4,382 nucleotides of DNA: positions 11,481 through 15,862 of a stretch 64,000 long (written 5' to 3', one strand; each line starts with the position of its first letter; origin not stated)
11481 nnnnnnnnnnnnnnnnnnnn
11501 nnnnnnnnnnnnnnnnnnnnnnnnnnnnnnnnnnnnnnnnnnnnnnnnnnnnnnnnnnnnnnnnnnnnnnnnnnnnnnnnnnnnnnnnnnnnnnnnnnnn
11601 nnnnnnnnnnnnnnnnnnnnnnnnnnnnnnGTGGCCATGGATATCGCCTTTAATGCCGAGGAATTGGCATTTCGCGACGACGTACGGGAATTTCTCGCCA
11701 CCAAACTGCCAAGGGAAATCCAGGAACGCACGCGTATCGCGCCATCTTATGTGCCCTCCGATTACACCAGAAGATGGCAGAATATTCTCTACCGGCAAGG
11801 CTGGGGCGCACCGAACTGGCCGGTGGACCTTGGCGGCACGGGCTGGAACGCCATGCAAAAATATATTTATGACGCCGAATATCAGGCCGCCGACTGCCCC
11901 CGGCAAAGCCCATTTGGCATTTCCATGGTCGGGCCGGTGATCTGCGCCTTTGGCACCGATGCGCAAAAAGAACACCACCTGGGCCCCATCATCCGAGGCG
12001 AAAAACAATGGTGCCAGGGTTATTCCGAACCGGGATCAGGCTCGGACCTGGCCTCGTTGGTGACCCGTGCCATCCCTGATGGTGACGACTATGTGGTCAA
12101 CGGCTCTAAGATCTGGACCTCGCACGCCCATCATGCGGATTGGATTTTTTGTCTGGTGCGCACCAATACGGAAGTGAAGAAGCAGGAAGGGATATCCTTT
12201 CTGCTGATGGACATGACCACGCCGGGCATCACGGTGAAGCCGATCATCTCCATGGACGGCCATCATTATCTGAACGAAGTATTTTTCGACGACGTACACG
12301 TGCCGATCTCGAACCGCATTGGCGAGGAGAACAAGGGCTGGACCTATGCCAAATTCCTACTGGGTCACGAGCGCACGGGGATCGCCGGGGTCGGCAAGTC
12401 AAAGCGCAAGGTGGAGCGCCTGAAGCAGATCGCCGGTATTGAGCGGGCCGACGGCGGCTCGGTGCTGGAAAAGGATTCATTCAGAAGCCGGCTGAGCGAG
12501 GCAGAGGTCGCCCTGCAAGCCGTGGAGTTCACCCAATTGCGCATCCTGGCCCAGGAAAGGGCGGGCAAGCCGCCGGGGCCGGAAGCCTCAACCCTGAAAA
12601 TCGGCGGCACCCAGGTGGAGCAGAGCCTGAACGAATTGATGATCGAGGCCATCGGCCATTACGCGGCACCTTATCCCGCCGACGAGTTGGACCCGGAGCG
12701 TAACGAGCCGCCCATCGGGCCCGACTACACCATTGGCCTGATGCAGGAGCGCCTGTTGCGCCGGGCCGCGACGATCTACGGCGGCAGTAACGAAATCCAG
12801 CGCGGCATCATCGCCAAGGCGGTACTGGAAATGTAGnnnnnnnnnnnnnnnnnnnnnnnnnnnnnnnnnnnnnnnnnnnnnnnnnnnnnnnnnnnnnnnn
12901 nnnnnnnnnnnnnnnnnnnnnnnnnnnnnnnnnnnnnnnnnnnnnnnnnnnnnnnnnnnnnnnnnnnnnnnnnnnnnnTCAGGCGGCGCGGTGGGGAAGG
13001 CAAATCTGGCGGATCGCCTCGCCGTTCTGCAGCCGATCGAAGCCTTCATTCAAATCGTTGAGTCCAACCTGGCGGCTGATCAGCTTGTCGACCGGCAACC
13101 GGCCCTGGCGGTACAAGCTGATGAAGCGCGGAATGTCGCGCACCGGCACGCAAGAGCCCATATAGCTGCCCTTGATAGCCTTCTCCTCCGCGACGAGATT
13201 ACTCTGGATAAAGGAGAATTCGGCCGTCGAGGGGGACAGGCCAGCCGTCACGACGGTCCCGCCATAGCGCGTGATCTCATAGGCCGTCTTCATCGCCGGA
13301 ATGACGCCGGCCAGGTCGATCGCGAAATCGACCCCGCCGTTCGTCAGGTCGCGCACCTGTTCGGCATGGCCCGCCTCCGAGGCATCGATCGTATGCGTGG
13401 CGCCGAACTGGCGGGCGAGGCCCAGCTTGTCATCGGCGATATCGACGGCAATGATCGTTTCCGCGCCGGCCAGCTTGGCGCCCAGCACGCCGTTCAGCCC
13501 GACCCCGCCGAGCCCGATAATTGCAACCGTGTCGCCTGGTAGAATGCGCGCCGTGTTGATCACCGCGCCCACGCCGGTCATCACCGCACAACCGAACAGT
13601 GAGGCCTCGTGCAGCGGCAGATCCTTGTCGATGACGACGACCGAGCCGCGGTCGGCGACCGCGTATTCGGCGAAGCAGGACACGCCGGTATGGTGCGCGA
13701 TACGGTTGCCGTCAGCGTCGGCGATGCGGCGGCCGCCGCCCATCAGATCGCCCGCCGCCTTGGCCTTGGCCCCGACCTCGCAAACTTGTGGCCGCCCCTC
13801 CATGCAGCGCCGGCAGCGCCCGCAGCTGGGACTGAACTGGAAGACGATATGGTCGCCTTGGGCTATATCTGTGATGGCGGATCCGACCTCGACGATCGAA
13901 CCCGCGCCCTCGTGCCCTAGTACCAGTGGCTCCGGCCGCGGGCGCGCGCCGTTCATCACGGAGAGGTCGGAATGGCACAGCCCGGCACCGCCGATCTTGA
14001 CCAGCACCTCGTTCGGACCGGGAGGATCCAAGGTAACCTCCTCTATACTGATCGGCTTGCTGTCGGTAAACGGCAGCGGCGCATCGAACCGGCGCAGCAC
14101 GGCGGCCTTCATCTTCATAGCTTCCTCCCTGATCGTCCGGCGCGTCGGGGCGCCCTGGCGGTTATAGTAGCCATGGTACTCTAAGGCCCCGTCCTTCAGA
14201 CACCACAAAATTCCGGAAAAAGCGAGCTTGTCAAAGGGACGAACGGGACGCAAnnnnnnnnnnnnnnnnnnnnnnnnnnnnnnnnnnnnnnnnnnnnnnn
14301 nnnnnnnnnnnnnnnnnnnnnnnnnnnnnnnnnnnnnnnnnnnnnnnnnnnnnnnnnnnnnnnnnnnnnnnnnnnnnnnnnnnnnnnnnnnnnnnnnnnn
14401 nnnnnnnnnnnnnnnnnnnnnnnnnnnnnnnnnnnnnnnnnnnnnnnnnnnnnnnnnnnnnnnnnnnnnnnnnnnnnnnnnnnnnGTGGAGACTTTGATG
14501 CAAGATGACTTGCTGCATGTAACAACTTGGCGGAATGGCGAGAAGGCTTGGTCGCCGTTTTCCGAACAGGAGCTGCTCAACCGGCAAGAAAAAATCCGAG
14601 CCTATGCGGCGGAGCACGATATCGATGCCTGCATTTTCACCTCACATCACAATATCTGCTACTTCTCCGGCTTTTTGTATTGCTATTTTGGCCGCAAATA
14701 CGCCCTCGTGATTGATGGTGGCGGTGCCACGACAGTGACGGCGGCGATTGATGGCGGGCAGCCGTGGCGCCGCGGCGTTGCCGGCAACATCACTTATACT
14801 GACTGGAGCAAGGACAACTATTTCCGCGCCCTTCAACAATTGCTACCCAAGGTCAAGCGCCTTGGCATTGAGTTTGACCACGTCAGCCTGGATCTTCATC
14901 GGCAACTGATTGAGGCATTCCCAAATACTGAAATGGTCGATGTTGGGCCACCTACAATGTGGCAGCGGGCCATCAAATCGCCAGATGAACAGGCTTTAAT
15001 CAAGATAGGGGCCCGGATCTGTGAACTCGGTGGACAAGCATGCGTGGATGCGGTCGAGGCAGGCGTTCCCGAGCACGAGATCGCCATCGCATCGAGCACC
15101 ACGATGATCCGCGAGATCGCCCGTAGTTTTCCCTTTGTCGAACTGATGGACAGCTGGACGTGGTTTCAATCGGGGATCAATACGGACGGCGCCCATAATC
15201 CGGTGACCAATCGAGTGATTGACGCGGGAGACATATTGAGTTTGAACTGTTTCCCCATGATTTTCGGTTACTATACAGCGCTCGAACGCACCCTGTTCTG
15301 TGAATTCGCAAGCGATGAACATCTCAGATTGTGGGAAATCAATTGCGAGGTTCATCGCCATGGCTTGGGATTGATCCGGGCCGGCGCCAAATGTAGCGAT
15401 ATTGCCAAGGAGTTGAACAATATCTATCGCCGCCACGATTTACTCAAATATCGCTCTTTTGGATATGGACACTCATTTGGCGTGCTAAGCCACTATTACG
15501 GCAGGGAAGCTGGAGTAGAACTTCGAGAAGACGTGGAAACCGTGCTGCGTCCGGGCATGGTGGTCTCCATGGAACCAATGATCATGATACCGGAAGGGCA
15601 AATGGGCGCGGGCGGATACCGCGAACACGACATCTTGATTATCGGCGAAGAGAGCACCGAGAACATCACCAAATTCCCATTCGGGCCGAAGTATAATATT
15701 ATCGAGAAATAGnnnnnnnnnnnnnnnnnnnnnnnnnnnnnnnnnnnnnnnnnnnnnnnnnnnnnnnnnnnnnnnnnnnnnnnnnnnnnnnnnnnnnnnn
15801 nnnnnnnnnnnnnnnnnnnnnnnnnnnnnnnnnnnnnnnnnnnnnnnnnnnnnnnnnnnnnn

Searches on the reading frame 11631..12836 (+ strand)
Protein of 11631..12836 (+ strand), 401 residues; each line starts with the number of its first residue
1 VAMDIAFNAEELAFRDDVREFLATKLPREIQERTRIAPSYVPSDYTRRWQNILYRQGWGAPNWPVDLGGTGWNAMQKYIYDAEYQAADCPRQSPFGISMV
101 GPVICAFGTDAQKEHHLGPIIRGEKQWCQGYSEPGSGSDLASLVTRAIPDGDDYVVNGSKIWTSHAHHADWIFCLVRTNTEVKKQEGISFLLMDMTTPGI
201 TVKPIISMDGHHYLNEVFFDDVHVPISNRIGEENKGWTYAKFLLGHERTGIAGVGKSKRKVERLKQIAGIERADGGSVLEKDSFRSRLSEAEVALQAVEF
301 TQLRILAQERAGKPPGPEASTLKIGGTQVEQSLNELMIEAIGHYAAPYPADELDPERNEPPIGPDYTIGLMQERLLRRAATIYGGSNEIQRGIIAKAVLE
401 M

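Call 66: search_protein_families(library=pfam, proteins=[window:11631-12836:+], max_evalue=0.00001)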
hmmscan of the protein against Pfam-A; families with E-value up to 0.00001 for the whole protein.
window:11631-12836:+ (401 aa): 3 families
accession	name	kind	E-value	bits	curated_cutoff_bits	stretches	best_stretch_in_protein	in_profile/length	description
PF02770.24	Acyl-CoA_dh_M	-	5.3e-21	75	33.3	1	128-222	1-97/97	Acyl-CoA dehydrogenase, middle domain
PF00441.29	Acyl-CoA_dh_1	-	4.7e-19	69.4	22.4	1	234-399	1-150/150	Acyl-CoA dehydrogenase, C-terminal domain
PF02771.21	Acyl-CoA_dh_N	-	3.3e-14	53.6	22.9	1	9-124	2-113/113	Acyl-CoA dehydrogenase, N-terminal domain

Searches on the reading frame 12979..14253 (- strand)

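Call 66: search_protein_families(library=pfam, proteins=[window:12979-14253:-], max_evalue=0.00001)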
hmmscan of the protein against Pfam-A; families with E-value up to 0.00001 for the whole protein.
window:12979-14253:- (424 aa): 2 families
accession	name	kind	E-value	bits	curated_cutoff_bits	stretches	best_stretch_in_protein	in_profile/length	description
PF00107.32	ADH_zinc_N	-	5.5e-29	101.2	31.8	1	250-380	1-126/129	Zinc-binding dehydrogenase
PF08240.17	ADH_N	-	1.8e-23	83.2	23.5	1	79-208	1-102/104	Alcohol dehydrogenase GroES-like domain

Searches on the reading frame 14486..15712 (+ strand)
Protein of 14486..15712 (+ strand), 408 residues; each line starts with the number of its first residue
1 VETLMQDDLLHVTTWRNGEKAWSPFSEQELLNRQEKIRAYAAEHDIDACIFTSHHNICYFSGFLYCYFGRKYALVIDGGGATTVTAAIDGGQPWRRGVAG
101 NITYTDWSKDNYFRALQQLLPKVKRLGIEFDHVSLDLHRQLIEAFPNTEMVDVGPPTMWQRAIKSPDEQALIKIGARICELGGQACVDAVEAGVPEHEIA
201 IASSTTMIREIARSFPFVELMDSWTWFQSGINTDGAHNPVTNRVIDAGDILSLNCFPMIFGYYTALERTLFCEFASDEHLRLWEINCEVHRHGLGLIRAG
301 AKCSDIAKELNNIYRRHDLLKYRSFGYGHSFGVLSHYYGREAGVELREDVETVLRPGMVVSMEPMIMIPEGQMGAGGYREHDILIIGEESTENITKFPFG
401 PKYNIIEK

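Call 66: search_protein_families(library=pfam, proteins=[window:14486-15712:+], max_evalue=0.00001)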
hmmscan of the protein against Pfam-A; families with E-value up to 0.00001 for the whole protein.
window:14486-15712:+ (408 aa): 2 families
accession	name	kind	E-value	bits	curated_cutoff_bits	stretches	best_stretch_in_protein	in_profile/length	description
PF00557.29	Peptidase_M24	-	1.2e-27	97.5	23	1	171-386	2-206/208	Metallopeptidase family M24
PF01321.24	Creatinase_N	-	1.5e-18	68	22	1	33-163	1-128/128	Creatinase/Prolidase N-terminal domain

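Call 79: search_protein_families(library=ncbifam, proteins=[window:14486-15712:+], max_evalue=1e-10)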
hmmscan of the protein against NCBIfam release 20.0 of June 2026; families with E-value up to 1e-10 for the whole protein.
window:14486-15712:+ (408 aa): 5 families
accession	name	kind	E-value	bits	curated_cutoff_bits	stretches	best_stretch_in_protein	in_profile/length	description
NF040821.1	dipep_PepQ_Arch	equivalog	1.8e-20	73.2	630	1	33-396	2-340/346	Xaa-Pro dipeptidase PepQ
NF007310.0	PRK09795.1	equivalog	3.6e-16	58.9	393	1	122-394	89-348/361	aminopeptidase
TIGR02993.1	ectoine_eutD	equivalog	3.9e-15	55.9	613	1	127-367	120-358/391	ectoine hydrolase DoeA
NF038259.1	ectoine_DoeA_2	exception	4.2e-15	55.3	575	1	25-392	9-374/386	ectoine hydrolase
TIGR00500.1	met_pdase_I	equivalog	5e-13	49.1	171.35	1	163-369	3-206/247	type I methionyl aminopeptidase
